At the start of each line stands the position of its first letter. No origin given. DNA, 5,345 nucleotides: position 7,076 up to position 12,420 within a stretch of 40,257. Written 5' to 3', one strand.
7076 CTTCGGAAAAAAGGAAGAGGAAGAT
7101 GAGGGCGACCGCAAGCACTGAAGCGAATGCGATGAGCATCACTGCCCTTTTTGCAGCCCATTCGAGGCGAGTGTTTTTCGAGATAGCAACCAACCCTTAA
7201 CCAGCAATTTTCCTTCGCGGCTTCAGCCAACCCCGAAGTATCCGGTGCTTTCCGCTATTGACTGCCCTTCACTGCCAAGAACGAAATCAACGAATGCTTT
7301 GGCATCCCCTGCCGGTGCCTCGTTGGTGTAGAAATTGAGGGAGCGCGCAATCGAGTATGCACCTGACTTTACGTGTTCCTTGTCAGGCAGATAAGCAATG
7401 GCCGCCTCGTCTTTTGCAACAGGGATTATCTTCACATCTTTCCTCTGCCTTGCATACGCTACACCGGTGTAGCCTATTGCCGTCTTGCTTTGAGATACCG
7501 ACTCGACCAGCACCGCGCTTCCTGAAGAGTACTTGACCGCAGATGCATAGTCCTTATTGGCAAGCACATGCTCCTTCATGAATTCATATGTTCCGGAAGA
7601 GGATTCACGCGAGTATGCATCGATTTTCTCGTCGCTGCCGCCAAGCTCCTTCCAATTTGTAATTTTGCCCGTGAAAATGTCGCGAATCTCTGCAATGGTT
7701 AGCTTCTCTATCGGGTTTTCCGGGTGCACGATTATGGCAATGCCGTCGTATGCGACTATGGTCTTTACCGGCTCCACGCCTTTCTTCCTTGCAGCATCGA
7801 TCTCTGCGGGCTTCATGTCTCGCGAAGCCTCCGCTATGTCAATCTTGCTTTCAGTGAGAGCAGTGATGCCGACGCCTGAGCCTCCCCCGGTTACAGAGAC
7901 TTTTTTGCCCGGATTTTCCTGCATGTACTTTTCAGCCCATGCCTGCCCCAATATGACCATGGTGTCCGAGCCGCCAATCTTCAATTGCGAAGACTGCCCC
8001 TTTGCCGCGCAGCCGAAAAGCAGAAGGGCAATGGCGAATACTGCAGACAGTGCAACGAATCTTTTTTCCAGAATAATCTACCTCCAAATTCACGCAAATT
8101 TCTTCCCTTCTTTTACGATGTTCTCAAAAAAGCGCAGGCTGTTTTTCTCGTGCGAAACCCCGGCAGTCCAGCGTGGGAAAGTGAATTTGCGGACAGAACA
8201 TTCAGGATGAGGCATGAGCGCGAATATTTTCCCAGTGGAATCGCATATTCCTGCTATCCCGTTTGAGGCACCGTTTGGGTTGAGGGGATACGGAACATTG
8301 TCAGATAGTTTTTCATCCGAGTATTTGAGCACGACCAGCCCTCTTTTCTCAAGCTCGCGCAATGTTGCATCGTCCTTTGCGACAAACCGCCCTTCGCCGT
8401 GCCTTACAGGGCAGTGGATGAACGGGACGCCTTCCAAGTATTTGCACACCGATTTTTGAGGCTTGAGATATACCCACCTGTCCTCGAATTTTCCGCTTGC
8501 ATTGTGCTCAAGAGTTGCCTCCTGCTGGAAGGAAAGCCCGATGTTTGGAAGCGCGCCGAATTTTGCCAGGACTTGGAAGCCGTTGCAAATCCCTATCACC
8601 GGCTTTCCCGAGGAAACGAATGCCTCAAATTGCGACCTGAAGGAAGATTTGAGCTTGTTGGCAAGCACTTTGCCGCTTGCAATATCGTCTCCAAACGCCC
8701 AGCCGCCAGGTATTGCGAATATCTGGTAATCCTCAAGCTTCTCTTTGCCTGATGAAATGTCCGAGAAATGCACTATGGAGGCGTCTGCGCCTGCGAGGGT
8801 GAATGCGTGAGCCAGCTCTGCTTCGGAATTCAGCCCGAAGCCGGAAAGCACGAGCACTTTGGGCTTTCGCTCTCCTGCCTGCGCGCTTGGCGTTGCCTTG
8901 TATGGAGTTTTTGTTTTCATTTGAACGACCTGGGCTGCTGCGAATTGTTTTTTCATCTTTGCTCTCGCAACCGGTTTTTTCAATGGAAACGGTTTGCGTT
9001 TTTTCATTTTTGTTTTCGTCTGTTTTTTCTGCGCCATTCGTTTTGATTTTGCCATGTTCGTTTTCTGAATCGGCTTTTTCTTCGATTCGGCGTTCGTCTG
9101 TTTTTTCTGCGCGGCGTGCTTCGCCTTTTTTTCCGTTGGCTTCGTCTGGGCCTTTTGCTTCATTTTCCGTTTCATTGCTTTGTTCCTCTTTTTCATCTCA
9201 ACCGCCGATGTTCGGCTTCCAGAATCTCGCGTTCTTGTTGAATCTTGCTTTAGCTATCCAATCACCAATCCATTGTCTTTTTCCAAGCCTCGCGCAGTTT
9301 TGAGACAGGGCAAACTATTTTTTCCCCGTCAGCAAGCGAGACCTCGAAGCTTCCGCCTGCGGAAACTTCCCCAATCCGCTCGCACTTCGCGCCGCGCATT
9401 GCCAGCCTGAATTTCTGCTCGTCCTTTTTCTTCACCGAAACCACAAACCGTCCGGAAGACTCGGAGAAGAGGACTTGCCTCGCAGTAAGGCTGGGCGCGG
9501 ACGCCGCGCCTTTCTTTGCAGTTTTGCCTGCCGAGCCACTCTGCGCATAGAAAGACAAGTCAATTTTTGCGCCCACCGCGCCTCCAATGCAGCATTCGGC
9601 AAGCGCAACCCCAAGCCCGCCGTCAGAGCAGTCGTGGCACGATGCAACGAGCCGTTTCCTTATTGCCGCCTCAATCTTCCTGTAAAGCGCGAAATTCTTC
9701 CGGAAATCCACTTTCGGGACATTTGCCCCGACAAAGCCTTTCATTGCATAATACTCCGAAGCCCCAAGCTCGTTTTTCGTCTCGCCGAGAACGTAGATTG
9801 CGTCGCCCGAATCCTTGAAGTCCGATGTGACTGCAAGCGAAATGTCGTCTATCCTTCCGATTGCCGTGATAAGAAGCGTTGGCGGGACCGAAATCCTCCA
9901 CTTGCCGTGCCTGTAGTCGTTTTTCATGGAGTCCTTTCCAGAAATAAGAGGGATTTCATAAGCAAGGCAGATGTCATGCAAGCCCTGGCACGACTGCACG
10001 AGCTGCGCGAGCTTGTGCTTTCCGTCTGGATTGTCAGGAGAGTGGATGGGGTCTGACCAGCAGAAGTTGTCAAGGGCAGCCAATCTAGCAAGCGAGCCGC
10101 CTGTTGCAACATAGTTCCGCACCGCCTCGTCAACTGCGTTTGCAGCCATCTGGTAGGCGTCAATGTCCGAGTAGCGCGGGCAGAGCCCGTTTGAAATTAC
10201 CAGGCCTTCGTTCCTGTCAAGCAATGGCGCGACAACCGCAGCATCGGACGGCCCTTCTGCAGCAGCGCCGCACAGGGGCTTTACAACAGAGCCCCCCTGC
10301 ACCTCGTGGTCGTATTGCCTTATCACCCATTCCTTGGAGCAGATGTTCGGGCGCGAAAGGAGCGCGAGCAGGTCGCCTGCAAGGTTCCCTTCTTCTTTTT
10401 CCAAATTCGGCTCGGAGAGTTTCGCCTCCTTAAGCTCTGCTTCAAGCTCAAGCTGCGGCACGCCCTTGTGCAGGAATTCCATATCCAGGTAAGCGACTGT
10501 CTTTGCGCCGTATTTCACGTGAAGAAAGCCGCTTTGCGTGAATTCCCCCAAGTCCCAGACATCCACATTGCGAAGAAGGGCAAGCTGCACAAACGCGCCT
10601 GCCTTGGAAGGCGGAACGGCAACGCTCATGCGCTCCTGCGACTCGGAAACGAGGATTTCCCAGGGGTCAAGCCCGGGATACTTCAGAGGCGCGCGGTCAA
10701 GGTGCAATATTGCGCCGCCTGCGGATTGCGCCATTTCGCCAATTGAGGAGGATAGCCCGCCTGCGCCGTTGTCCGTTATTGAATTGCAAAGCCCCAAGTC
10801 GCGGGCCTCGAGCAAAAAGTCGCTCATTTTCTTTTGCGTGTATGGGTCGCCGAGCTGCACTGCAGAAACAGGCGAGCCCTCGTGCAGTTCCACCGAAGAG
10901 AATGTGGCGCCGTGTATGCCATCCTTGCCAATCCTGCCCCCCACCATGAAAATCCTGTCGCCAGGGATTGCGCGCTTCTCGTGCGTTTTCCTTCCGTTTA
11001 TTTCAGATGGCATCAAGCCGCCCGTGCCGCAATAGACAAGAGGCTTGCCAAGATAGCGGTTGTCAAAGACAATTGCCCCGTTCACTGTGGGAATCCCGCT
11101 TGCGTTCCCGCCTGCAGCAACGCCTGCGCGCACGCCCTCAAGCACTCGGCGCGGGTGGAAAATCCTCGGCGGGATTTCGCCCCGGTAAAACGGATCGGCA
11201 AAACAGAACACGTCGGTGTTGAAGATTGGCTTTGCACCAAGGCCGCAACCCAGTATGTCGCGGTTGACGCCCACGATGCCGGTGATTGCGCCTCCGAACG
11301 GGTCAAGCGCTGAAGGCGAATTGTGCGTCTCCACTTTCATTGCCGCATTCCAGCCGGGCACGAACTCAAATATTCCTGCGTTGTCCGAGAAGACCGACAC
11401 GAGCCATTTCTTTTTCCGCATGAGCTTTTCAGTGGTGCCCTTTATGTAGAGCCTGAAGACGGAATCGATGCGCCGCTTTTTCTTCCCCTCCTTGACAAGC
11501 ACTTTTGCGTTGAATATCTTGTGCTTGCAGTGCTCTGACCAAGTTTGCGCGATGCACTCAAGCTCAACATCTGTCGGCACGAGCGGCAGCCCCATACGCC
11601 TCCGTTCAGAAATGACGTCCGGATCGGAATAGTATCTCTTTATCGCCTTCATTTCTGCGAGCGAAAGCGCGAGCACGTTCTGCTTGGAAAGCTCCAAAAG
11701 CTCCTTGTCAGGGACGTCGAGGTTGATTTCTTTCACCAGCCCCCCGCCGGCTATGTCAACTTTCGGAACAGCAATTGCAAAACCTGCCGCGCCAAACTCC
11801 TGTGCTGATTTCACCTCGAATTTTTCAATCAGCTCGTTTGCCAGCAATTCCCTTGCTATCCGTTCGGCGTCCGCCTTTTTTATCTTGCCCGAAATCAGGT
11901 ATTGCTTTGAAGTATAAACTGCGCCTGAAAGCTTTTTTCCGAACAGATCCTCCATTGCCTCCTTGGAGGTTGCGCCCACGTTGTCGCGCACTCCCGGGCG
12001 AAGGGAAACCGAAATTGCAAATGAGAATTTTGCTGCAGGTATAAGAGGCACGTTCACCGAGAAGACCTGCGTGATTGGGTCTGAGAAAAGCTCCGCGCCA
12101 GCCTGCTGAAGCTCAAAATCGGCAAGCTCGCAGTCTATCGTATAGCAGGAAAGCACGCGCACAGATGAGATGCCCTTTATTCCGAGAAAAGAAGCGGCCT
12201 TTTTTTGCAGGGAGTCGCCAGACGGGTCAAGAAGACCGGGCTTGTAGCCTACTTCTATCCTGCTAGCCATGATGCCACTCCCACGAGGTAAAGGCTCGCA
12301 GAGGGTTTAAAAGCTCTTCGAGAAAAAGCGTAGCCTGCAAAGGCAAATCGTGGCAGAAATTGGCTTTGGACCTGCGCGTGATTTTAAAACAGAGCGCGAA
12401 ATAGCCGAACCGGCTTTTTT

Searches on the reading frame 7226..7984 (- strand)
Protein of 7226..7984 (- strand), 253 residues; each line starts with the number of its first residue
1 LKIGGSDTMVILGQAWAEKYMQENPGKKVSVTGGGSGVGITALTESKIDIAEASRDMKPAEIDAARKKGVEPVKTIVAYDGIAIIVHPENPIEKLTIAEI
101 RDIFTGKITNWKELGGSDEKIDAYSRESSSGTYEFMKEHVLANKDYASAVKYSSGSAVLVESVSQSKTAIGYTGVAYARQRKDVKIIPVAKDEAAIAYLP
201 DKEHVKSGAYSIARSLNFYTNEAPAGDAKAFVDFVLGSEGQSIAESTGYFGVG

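Call 37: search_protein_families(library=pfam, proteins=[window:7226-7984:-], max_evalue=0.01)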
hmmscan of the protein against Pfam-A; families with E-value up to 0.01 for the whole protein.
window:7226-7984:- (253 aa): 4 families
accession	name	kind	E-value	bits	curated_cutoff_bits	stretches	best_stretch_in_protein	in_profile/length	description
PF12849.12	PBP_like_2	-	7.3e-42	144.4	27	1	2-238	13-266/267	PBP superfamily domain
PF01547.30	SBP_bac_1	-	3e-13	50.9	26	1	14-241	11-306/307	Bacterial extracellular solute-binding protein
PF13531.11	SBP_bac_11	-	3.7e-13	50.2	25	1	16-249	16-226/227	Bacterial extracellular solute-binding protein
PF12727.12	PBP_like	-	3.6e-11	43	27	1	17-198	1-175/193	PBP superfamily domain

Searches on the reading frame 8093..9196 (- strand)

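Call 12: search_protein_families(library=pfam, proteins=[window:8093-9196:-], max_evalue=0.00001)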
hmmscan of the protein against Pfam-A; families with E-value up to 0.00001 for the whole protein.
window:8093-9196:- (368 aa): 1 family
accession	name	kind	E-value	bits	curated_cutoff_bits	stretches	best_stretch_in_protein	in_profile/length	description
PF13507.12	GATase_5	-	5.8e-75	252.2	27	1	111-361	1-257/260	CobB/CobQ-like glutamine amidotransferase domain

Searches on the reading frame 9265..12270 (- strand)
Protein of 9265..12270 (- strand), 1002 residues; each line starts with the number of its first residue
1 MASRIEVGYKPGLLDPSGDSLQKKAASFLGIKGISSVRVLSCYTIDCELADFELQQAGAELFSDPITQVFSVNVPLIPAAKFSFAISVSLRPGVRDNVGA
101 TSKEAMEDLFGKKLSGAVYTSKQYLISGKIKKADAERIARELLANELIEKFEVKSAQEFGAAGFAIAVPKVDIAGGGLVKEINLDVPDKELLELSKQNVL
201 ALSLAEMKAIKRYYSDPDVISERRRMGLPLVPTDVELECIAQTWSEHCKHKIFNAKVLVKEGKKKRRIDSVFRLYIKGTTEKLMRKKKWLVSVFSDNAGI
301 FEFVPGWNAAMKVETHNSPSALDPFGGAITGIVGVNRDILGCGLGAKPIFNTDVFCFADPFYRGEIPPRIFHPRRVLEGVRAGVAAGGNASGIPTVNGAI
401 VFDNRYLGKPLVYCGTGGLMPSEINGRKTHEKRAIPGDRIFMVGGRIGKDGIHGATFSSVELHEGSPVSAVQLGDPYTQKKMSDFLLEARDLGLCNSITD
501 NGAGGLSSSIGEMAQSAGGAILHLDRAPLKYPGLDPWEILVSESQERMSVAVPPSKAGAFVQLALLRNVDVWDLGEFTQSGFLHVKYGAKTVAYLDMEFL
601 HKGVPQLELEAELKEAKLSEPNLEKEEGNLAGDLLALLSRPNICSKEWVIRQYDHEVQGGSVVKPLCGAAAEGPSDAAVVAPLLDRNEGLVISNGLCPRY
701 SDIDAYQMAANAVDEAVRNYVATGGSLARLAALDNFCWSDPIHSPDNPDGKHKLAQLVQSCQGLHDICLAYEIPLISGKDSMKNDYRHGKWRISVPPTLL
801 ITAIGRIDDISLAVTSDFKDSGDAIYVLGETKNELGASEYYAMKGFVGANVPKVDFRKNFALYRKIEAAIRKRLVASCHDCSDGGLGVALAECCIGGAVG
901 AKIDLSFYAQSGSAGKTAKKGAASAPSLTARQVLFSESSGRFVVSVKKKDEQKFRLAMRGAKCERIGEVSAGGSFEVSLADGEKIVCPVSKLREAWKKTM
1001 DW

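Call 12: search_protein_families(library=pfam, proteins=[window:9265-12270:-], max_evalue=0.00001)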
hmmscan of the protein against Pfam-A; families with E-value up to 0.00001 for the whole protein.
window:9265-12270:- (1002 aa): 4 families
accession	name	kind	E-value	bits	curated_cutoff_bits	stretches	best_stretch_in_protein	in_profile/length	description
PF02769.27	AIRS_C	-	4.2e-54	183.4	23.1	2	436-583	2-151/156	AIR synthase related protein, C-terminal domain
PF00586.29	AIRS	-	3.5e-27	95.5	24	2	296-419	2-111/112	AIR synthase related protein, N-terminal domain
PF18072.6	FGAR-AT_linker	-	5e-15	56.2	26.6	1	193-251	3-50/50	Formylglycinamide ribonucleotide amidotransferase linker domain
PF02700.19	PurS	-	3.1e-14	53.3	22.2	1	4-73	3-76/77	Phosphoribosylformylglycinamidine (FGAM) synthase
